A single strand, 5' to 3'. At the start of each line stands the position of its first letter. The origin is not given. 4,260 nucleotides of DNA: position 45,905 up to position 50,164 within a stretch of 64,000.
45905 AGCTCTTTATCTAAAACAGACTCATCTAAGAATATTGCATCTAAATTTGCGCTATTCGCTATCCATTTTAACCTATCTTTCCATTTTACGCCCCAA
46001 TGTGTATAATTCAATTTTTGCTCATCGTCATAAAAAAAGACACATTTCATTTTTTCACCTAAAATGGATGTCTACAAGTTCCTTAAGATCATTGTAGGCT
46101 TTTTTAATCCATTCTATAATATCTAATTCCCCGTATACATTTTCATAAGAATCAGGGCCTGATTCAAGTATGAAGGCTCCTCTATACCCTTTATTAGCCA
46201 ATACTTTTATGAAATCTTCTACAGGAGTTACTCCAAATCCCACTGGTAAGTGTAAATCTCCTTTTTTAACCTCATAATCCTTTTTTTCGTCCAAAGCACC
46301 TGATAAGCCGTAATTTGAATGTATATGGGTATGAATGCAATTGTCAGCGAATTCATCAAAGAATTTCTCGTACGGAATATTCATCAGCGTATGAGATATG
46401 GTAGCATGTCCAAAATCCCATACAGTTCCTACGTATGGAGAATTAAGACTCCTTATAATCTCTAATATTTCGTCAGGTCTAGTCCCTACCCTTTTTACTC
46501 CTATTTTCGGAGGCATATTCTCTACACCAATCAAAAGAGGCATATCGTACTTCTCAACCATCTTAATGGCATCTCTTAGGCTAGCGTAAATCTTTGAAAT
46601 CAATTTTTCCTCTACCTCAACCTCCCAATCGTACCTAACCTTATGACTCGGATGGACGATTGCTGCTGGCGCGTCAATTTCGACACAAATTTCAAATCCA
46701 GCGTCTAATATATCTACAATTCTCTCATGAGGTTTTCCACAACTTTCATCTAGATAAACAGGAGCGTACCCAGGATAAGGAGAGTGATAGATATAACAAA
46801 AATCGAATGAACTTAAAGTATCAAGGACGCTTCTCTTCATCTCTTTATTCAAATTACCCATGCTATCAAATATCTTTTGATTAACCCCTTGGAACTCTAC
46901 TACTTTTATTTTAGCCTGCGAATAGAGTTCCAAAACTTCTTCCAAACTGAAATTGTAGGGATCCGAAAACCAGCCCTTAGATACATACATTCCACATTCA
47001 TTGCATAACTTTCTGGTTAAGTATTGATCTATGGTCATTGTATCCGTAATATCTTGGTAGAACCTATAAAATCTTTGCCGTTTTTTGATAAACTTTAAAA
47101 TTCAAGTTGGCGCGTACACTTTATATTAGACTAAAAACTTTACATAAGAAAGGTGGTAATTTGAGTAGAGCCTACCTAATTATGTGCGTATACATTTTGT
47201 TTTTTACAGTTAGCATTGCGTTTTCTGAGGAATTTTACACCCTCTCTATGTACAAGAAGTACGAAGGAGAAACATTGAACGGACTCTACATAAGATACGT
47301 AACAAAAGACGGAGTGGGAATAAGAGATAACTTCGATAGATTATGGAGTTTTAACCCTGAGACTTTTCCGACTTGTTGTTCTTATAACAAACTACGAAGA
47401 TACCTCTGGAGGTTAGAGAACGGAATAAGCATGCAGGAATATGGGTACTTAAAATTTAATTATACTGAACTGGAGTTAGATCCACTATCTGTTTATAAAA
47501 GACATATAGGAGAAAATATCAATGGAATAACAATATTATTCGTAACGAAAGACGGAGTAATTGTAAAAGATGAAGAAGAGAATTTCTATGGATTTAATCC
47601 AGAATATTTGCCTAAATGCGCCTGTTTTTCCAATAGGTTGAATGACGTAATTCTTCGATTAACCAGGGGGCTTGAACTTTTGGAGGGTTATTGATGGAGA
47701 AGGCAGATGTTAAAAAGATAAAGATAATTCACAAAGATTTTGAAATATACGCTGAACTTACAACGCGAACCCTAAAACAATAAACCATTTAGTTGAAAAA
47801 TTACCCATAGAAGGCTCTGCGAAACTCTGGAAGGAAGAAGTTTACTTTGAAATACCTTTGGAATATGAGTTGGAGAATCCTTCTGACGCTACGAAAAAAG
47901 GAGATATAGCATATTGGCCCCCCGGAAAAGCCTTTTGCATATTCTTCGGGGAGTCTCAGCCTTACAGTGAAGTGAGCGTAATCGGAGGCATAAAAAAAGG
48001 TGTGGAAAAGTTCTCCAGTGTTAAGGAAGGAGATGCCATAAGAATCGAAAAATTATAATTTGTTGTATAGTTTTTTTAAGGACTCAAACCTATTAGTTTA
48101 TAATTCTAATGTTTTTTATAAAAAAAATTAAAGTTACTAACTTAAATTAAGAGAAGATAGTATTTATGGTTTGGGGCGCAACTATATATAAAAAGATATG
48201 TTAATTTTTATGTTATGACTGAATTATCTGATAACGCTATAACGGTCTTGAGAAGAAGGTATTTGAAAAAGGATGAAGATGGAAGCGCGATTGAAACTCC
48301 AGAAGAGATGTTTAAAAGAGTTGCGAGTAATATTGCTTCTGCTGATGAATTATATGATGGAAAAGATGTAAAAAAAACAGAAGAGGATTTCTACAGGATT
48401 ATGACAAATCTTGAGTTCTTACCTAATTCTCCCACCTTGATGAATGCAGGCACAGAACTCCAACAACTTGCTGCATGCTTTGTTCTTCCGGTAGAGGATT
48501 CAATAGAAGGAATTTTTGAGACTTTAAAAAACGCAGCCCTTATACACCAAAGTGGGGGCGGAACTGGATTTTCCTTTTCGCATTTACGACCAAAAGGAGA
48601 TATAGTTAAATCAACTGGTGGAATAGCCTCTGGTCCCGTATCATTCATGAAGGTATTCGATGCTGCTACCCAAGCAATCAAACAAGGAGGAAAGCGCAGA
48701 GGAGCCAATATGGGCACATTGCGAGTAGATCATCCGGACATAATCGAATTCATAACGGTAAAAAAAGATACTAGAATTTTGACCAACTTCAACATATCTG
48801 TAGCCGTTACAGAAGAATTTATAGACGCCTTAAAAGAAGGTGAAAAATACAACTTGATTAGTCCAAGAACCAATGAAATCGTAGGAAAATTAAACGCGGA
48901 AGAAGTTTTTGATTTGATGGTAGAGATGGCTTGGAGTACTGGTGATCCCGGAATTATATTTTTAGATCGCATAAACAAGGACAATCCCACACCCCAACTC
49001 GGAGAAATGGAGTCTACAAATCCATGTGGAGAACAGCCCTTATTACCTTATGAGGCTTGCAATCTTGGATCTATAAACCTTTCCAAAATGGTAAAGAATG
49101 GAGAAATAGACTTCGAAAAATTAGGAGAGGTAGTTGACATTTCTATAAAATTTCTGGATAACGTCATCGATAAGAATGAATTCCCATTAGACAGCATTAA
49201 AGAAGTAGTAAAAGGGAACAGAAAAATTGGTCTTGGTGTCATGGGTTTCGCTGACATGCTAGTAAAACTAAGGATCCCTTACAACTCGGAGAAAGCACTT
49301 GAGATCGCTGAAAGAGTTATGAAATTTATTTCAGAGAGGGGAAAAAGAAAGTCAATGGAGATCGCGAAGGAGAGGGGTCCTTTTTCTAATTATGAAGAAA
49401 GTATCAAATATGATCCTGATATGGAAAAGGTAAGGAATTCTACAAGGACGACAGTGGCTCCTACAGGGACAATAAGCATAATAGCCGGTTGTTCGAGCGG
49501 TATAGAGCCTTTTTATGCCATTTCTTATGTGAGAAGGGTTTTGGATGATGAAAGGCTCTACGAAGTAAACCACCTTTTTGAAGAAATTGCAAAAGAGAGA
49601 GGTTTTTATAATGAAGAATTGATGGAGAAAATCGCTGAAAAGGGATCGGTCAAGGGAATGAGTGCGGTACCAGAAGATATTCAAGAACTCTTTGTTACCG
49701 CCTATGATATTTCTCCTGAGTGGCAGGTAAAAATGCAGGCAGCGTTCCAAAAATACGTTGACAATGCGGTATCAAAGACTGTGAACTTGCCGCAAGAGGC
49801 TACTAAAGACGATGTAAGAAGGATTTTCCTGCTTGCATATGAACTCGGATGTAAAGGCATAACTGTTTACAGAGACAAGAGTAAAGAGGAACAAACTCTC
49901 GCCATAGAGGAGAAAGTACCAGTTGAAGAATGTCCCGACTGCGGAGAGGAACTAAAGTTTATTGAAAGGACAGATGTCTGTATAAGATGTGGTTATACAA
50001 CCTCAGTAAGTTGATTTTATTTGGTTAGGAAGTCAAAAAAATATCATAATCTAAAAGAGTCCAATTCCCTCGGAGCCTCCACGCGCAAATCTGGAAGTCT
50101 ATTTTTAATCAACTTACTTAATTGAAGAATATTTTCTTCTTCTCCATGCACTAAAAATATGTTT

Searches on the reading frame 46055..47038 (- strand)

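Call 80: search_protein_families(library=pfam, proteins=[window:46055-47038:-], max_evalue=0.00001)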
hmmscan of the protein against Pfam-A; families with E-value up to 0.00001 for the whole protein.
window:46055-47038:- (327 aa): 1 family
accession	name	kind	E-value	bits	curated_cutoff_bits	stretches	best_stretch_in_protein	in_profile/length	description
PF01261.30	AP_endonuc_2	-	5.2e-24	85.7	31.1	1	59-313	21-248/249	Xylose isomerase-like TIM barrel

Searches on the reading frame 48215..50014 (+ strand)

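Call 80: search_protein_families(library=pfam, proteins=[window:48215-50014:+], max_evalue=0.00001)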
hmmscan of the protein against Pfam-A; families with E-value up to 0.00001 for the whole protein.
window:48215-50014:+ (599 aa): 2 families
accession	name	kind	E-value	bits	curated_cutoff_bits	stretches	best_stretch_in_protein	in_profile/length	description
PF02867.20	Ribonuc_red_lgC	-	7.6e-144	480.6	23.9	2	86-396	1-342/523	Ribonucleotide reductase, barrel domain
PF00317.26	Ribonuc_red_lgN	-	7.1e-27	93.7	28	1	3-82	2-76/77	Ribonucleotide reductase, all-alpha domain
